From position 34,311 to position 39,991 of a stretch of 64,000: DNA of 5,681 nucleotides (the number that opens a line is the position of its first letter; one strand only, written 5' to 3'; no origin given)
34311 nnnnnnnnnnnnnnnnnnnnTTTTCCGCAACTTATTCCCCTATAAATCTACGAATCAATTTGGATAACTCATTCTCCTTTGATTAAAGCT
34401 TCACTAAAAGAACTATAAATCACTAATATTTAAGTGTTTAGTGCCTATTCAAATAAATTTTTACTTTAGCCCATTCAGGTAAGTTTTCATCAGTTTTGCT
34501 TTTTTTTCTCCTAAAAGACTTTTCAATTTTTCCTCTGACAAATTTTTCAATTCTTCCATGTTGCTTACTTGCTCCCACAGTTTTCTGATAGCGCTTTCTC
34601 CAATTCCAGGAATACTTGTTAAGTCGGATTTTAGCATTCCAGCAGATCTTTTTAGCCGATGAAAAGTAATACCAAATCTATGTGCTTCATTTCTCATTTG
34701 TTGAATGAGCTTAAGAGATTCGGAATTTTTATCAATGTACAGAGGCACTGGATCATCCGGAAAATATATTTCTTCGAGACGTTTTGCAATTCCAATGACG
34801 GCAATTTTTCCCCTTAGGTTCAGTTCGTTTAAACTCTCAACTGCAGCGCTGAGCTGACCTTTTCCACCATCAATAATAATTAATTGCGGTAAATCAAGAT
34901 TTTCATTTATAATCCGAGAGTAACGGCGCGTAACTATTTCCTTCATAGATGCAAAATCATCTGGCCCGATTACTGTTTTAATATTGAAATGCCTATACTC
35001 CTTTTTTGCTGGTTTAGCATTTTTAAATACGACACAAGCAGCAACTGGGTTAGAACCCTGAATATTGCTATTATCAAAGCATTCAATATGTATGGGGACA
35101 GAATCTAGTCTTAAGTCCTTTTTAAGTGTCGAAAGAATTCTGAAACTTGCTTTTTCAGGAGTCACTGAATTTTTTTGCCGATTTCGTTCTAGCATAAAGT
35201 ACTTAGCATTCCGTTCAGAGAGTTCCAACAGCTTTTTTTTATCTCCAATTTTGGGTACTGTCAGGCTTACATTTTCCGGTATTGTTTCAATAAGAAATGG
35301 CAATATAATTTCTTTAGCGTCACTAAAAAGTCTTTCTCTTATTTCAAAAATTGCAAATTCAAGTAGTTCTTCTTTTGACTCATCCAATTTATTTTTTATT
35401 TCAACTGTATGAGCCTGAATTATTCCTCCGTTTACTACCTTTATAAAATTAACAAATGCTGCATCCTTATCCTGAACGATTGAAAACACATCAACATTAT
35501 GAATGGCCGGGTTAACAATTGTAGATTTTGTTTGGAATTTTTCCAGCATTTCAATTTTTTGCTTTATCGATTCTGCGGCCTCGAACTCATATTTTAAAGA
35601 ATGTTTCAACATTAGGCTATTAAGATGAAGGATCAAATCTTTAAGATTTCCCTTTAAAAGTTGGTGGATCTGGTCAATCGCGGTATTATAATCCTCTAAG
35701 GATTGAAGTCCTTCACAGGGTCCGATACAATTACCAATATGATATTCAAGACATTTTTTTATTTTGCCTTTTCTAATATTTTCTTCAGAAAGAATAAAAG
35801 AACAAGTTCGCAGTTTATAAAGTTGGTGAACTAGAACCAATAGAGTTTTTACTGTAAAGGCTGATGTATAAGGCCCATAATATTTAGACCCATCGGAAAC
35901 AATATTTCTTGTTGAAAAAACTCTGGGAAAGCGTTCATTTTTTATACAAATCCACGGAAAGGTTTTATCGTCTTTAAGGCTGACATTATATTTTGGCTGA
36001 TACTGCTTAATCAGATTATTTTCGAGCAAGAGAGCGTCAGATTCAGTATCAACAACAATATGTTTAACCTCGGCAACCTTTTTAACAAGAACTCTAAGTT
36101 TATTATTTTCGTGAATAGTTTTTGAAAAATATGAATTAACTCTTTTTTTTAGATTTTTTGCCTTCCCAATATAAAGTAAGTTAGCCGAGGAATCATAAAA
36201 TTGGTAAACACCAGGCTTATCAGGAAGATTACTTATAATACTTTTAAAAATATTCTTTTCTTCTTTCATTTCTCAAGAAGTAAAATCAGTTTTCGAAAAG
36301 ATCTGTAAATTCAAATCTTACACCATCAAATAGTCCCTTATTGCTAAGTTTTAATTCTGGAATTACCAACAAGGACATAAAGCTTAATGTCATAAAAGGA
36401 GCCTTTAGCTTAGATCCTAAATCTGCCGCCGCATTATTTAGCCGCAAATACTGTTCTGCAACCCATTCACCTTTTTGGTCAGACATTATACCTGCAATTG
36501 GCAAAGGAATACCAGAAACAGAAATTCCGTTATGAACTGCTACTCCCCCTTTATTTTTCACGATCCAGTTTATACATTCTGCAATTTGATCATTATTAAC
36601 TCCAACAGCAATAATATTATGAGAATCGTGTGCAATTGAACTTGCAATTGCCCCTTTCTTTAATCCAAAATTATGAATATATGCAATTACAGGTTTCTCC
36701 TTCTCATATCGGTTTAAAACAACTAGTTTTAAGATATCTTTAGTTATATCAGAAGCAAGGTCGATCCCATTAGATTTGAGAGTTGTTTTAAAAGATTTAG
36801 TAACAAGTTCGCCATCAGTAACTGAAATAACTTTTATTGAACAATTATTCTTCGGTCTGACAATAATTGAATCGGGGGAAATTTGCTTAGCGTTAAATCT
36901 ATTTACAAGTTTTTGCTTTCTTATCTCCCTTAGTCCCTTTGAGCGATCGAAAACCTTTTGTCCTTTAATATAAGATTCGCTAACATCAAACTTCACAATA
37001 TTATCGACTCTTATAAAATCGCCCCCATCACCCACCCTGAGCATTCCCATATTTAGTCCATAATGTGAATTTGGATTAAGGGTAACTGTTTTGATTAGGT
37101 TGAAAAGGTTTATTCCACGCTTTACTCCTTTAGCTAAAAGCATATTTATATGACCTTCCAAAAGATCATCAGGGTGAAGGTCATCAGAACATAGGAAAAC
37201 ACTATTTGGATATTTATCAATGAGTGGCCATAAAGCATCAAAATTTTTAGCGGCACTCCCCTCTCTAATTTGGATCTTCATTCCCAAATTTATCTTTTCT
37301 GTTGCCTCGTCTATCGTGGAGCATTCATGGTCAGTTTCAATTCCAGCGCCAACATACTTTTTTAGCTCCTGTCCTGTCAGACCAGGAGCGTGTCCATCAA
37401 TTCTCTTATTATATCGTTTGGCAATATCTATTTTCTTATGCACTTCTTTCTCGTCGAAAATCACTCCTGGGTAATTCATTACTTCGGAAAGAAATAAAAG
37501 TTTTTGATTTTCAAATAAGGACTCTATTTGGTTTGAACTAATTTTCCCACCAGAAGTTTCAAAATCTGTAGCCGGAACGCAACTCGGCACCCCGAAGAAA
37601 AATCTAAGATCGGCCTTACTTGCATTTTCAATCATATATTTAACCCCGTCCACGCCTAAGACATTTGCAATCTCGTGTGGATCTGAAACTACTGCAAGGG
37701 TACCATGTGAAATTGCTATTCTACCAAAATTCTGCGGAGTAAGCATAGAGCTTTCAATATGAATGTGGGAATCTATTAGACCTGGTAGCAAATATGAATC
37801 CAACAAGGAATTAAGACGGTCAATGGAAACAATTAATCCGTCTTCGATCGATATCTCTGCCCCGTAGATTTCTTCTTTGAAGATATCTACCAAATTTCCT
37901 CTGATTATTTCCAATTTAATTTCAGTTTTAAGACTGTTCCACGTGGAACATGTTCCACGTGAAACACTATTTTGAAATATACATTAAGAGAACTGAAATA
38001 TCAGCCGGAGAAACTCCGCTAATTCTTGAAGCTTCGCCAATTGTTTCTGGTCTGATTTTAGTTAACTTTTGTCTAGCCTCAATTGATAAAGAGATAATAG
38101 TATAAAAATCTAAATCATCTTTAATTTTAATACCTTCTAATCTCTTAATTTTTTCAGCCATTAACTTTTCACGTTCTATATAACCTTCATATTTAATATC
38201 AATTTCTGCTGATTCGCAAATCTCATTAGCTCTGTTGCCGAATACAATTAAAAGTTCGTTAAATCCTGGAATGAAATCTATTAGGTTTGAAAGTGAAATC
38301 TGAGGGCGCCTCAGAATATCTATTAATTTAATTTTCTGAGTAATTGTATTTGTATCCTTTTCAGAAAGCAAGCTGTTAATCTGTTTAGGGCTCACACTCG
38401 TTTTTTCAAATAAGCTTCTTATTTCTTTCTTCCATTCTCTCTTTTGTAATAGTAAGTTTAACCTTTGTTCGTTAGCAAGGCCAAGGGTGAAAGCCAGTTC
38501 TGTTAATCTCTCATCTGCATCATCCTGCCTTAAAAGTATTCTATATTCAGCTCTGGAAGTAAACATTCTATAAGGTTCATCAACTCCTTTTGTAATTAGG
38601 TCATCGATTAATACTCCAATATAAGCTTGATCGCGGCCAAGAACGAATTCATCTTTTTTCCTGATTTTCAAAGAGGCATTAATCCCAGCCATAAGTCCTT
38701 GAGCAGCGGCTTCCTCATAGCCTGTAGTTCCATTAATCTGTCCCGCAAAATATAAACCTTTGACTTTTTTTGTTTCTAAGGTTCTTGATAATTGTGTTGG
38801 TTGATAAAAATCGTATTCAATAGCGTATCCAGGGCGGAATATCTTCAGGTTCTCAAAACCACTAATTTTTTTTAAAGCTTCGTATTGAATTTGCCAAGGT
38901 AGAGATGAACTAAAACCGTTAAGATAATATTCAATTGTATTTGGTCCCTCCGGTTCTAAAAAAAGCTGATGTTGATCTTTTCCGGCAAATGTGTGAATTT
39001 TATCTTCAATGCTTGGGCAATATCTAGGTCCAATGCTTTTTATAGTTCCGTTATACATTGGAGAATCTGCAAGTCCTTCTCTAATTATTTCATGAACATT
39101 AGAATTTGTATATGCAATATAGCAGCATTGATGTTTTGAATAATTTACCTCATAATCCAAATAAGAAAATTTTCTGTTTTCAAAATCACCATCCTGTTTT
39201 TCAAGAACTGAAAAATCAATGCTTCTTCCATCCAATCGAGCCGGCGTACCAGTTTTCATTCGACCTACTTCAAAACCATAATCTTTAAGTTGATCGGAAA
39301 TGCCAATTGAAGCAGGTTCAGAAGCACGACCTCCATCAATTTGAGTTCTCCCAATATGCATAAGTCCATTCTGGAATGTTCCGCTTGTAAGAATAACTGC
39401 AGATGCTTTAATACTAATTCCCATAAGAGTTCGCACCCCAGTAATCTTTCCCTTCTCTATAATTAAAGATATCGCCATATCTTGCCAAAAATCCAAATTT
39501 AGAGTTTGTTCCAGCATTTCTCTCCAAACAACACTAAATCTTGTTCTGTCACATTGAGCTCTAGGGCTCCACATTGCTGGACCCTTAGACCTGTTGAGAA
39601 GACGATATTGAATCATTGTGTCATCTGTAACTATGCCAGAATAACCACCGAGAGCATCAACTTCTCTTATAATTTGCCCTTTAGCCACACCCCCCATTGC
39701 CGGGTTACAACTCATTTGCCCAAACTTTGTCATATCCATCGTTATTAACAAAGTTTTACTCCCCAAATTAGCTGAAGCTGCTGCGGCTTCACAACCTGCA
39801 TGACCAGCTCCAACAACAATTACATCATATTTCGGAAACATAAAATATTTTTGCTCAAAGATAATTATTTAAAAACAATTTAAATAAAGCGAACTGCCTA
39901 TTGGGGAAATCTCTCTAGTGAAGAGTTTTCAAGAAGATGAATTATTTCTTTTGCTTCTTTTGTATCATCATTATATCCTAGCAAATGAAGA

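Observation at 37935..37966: Two head-to-tail consensus parS sites fill the mnmG-ade spacer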

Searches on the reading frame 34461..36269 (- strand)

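Call 6: search_protein_families(library=ncbifam, proteins=[window:34461-36269:-])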
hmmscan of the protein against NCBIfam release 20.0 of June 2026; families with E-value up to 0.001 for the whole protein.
window:34461-36269:- (602 aa): 15 families
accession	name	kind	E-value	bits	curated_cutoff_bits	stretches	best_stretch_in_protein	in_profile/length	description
TIGR00194.1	uvrC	equivalog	6.3e-154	513.8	285.45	1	11-580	4-573/574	excinuclease ABC subunit UvrC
NF011263.0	PRK14669.1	equivalog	2.3e-133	446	1108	1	10-597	5-601/624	excinuclease ABC subunit C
NF001824.0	PRK00558.1-5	equivalog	4.6e-128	428.4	451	2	322-597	347-643/652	excinuclease ABC subunit UvrC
NF011261.0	PRK14667.1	equivalog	8.4e-101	338.2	818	1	6-598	4-565/567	excinuclease ABC subunit C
NF011264.0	PRK14670.1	equivalog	4e-95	319.3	1021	1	1-583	1-572/602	excinuclease ABC subunit C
NF011262.0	PRK14668.1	equivalog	5.8e-90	302.3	544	1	10-595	8-574/577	excinuclease ABC subunit C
NF011266.0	PRK14672.1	equivalog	2.9e-88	296.9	1504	2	15-307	18-300/691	excinuclease ABC subunit C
NF011260.0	PRK14666.1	equivalog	1.9e-87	294.6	649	2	10-286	4-276/698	excinuclease ABC subunit C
NF005906.0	PRK07883.1-4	equivalog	3.1e-59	200.8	495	1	7-304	204-495/563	DEDD exonuclease domain-containing protein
NF005907.0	PRK07883.1-5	equivalog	4.9e-43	147.4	454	1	11-241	223-450/584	DEDD exonuclease domain-containing protein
NF005905.0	PRK07883.1-3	equivalog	1.6e-33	116.2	508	1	5-244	213-445/581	DEDD exonuclease domain-containing protein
NF005904.0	PRK07883.1-2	equivalog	2.4e-27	95.5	969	1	12-242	226-453/584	DEDD exonuclease domain-containing protein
NF007833.0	PRK10545.1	equivalog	6.1e-23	81.4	367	1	8-200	24-208/289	excinuclease Cho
NF005903.0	PRK07883.1-1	equivalog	2.1e-19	69.4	1038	1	11-215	241-437/642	DEDD exonuclease domain-containing protein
TIGR01453.1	grpIintron_endo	subfamily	0.00054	20.1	56.05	0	18-64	1-45/215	group I intron endonuclease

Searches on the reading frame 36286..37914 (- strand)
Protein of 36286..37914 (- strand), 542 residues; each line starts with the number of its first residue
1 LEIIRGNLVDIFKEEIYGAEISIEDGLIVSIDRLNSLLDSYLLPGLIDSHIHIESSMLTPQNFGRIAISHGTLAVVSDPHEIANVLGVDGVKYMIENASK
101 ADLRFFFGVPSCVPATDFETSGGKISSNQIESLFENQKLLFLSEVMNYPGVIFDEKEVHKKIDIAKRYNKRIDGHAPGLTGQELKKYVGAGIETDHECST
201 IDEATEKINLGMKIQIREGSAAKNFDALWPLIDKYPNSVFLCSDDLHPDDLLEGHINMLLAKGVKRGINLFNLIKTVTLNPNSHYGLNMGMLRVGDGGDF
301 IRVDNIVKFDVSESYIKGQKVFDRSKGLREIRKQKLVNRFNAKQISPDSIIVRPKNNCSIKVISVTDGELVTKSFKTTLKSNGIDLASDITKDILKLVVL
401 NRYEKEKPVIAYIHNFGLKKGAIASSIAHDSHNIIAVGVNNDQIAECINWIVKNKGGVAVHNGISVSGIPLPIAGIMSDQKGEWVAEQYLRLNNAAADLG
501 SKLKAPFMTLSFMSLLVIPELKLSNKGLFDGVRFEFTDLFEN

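Call 6: search_protein_families(library=ncbifam, proteins=[window:36286-37914:-])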
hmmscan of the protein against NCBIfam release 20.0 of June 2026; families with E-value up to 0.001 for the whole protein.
window:36286-37914:- (542 aa): 9 families
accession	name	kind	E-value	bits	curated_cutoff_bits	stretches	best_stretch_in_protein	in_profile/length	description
TIGR01178.1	ade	equivalog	1.7e-181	604.4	472.5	1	4-539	5-552/552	adenine deaminase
NF007457.0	PRK10027.1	equivalog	2e-114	382.9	768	1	39-539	79-584/588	adenine deaminase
TIGR02318.1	phosphono_phnM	equivalog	8.3e-07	28.2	390.55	1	241-321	297-375/376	phosphonate metabolism protein PhnM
NF003271.0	PRK04250.1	equivalog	3.8e-06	25.8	405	0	3-74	5-84/407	dihydroorotase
NF004839.0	PRK06189.1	equivalog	1.3e-05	24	631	0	256-313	340-399/451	allantoinase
TIGR03178.1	allantoinase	equivalog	2e-05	23.6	357.85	0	4-54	4-61/441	allantoinase AllB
NF011984.0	PRK15446.1-5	equivalog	4.8e-05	22.3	260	0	242-321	301-378/379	alpha-D-ribose 1-methylphosphonate 5-triphosphate diphosphatase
NF011990.0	PRK15446.2-6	subfamily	4.9e-05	22.2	233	0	240-325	303-386/390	alpha-D-ribose 1-methylphosphonate 5-triphosphate diphosphatase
NF051886.1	XaaProDiPepCaul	equivalog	0.00026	20.1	500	0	36-57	47-68/398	Xaa-Pro dipeptidase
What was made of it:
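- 36286..37914 (-): ade (adenine deaminase), the downstream neighbour. Its start lies 20 nt from the pair, so its expression could be affected secondarily. Call 6 (TIGR01178, 604 bits).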

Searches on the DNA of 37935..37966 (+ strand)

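Call 50: search_dna_similar(query=window:37935-37966:+, collection=plasmids, mode=near, max_evalue=0.01, max_rows=20)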
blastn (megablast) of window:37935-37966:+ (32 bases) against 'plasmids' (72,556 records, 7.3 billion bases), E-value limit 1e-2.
No match.
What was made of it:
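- Closest known: Plasmid centromeres built of tandem repeats, such as F sopC with twelve 43-bp repeats. Different: The 32-mer has no match in PLSDB plasmids (call 50).
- Tried and rejected: I searched PLSDB plasmids for the 32-mer and found no match (call 50).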

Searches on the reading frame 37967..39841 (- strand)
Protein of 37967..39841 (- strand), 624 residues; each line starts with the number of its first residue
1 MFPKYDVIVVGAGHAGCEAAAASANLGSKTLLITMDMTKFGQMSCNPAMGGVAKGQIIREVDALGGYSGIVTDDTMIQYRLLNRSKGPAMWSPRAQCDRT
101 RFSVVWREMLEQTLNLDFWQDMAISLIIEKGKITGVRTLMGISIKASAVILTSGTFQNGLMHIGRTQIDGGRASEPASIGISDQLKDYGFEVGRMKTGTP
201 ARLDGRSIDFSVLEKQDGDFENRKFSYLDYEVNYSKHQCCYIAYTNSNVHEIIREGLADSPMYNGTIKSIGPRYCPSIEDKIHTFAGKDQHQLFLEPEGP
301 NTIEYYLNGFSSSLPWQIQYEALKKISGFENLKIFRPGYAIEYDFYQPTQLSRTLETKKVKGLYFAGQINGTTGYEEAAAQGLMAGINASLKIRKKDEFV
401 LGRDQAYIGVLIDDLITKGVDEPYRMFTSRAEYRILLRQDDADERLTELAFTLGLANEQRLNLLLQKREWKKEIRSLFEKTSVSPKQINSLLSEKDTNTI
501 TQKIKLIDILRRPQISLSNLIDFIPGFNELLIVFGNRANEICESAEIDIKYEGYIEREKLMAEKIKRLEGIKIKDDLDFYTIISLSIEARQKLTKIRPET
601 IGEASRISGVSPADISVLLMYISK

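Call 6: search_protein_families(library=ncbifam, proteins=[window:37967-39841:-])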
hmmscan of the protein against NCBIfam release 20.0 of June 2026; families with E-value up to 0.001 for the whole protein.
window:37967-39841:- (624 aa): 12 families
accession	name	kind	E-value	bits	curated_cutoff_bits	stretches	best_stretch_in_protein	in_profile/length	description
TIGR00136.1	mnmG_gidA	equivalog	1.6e-245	816.2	524.85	1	5-623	1-613/616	tRNA uridine-5-carboxymethylaminomethyl(34) synthesis enzyme MnmG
NF003739.0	PRK05335.1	equivalog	7.1e-23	81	262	1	304-416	275-387/441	methylenetetrahydrofolate--tRNA-(uracil(54)-C(5))-methyltransferase (FADH(2)-oxidizing) TrmFO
TIGR00137.1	gid_trmFO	equivalog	2.3e-19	69.5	428.65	1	305-418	273-386/433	FADH(2)-oxidizing methylenetetrahydrofolate--tRNA-(uracil(54)-C(5))-methyltransferase TrmFO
TIGR02032.1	GG-red-SF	subfamily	2.2e-05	24.3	158.8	1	5-34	1-30/297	geranylgeranyl reductase family protein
TIGR01350.1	lipoamide_DH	equivalog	0.00018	20.4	408.8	1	4-41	1-36/461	dihydrolipoyl dehydrogenase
NF004991.0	PRK06370.1-3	subfamily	0.00033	19.3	620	1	4-37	35-68/509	FAD-containing oxidoreductase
NF009478.0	PRK12844.1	equivalog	0.00036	19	789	0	4-34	8-38/559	3-ketosteroid-delta-1-dehydrogenase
NF005866.0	PRK07803.1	equivalog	0.0005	18.3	819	0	4-55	8-57/631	fumarate reductase/succinate dehydrogenase flavoprotein subunit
NF006130.0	PRK08274.1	equivalog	0.00052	18.9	369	0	4-33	5-34/467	FAD-dependent tricarballylate dehydrogenase TcuA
NF041160.1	DGGPL_Thplmales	equivalog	0.00061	18.8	780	1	4-45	3-44/396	digeranylgeranylglycerophospholipid reductase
TIGR01292.1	TRX_reduct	equivalog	0.00089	18.1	343.45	0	5-44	1-39/300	thioredoxin-disulfide reductase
NF005691.0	PRK07494.1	equivalog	0.00093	17.8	459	0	4-37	8-41/404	UbiH/UbiF family hydroxylase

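Call 24: find_encoding_contigs(protein=window:37967-39841:-, flank=10000, max_places=6)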
Protein window:37967-39841:- (624 aa): 2 contigs read that carry it; 1 place shown.
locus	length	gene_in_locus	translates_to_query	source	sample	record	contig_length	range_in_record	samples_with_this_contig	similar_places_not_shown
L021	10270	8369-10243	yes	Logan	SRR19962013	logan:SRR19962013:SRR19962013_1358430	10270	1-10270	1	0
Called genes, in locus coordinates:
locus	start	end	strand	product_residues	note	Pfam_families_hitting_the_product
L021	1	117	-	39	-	?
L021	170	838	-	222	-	PF00160:Pro_isomerase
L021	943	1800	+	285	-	PF01370:Epimerase (weak), PF08338:DUF1731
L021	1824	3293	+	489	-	PF01943:Polysacc_synt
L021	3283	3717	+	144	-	PF22769:DCD, PF00692:dUTPase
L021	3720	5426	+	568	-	PF12895:ANAPC3 (faint), PF13176:TPR_7 (faint), PF13428:TPR_14 (faint), PF07719:TPR_2 (faint), PF13414:TPR_11 (faint), PF13424:TPR_12 (faint), PF14559:TPR_19 (faint), PF23914:TPR_CcmH_CycH (faint)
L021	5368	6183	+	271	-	PF14125:DUF4292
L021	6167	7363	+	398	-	PF01551:Peptidase_M23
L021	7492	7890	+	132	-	PF13581:HATPase_c_2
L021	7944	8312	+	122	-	PF02130:YbeY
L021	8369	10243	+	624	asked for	PF00890:FAD_binding_2 (faint), PF01134:GIDA, PF12831:FAD_oxidored, PF21680:GIDA_C_1st, PF13932:SAM_GIDA_C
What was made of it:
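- Tried and rejected: The exact MnmG is found only on short Logan contigs (call 24).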

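Call 25: find_related_loci(query=window:37967-39841:-, collection=metagenome_contigs, flank=6000)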
Query window:37967-39841:- (624 aa) in metagenome_contigs; peptide patterns used: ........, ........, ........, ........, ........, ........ (x = any residue, [..] = any of these).
426 stretches matched a pattern; 378 encode a relative of the query (tblastn E <= 1e-3); the best 80 are kept; 80 distinct loci.
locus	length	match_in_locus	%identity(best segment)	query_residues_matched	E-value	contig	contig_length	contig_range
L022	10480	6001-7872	75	1-624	0e+0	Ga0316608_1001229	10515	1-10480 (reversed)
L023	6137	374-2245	67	1-624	0e+0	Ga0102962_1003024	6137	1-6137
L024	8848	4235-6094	69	5-624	0e+0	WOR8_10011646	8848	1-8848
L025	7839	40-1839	65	25-624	0e+0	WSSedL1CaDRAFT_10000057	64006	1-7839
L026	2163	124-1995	65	1-624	0e+0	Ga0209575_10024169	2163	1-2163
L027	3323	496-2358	66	4-624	0e+0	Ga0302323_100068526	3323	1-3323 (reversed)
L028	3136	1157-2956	66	25-624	0e+0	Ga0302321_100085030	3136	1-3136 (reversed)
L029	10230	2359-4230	64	1-624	0e+0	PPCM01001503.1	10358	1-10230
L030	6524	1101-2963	66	4-624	0e+0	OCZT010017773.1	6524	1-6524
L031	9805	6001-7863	64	1-621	0e+0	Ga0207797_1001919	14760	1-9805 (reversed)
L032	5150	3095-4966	62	1-624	0e+0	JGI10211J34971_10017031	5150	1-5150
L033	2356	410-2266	64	4-622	0e+0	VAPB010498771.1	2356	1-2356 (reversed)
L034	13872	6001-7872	64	1-624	0e+0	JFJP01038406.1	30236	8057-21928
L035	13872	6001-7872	63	1-624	0e+0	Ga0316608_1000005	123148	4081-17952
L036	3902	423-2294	63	1-624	0e+0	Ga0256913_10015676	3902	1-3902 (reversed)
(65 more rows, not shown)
